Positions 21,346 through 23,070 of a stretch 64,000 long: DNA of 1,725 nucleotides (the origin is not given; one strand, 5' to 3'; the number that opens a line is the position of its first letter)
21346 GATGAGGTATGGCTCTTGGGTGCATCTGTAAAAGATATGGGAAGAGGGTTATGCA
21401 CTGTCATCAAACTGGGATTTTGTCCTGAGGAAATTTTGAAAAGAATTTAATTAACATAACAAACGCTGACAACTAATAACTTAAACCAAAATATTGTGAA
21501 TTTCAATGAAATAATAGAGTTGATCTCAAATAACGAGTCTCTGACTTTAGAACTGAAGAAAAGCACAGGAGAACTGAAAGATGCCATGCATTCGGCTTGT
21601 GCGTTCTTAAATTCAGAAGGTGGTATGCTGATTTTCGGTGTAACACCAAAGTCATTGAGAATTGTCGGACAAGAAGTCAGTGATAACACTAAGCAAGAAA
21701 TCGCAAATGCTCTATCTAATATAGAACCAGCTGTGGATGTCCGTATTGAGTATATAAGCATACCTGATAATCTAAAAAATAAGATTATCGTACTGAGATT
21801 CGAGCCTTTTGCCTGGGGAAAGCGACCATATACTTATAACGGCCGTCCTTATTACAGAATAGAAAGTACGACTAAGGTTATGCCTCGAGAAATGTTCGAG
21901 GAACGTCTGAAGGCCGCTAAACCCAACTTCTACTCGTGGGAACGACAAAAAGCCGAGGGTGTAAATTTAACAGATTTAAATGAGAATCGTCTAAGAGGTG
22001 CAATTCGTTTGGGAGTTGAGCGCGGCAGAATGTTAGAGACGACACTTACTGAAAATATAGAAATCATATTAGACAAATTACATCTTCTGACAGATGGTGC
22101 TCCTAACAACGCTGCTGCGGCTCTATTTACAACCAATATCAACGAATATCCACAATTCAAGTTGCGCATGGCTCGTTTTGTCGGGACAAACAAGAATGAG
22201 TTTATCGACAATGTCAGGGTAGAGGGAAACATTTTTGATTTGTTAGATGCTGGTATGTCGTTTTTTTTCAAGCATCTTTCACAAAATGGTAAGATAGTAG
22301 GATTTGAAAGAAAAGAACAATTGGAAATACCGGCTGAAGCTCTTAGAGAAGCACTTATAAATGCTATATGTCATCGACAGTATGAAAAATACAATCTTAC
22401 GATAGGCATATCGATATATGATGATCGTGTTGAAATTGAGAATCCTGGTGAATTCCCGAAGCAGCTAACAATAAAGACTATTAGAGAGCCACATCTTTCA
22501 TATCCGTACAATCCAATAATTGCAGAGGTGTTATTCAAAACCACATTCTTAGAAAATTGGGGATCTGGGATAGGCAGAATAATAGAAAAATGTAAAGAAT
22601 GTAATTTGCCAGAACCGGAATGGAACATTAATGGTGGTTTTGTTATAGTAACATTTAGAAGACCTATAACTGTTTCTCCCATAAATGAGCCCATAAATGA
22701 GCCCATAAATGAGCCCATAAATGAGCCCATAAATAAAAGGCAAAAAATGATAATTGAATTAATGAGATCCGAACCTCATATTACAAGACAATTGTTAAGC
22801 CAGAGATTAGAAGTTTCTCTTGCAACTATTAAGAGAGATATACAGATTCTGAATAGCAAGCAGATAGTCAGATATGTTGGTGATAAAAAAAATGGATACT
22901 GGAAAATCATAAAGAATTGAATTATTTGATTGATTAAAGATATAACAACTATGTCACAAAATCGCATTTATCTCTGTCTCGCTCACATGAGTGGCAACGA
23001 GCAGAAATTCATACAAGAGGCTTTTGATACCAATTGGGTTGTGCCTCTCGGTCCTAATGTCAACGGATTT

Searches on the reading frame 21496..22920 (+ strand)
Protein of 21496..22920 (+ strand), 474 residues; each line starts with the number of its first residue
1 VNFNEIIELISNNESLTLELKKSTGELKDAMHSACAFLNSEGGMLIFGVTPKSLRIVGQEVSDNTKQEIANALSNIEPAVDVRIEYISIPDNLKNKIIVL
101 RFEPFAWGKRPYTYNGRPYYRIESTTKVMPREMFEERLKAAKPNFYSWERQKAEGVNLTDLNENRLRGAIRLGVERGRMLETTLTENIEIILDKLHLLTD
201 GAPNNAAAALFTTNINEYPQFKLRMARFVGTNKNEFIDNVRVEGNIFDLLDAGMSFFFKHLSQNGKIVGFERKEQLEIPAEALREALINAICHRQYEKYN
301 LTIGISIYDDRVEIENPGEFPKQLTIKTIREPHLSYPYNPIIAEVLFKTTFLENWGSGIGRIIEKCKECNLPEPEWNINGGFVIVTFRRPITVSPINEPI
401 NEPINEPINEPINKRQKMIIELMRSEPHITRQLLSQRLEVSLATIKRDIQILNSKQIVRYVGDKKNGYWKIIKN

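Call 59: search_protein_families(library=pfam, proteins=[window:21496-22920:+], max_evalue=0.00001)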
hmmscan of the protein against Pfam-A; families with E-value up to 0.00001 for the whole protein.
window:21496-22920:+ (474 aa): 4 families
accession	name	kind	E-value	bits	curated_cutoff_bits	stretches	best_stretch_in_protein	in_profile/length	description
PF13749.12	HATPase_c_4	-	1.2e-23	83.3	26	1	303-387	4-89/89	Putative ATP-dependent DNA helicase recG C-terminal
PF04326.19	SLFN_AlbA_2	-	1.2e-19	71.4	25.3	1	14-129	1-117/118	Schlafen, AlbA_2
PF08279.18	HTH_11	-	1.9e-09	37.7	25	1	415-468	2-54/55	HTH domain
PF08220.18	HTH_DeoR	-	5.6e-06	26.4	21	1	415-458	1-44/57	DeoR-like helix-turn-helix domain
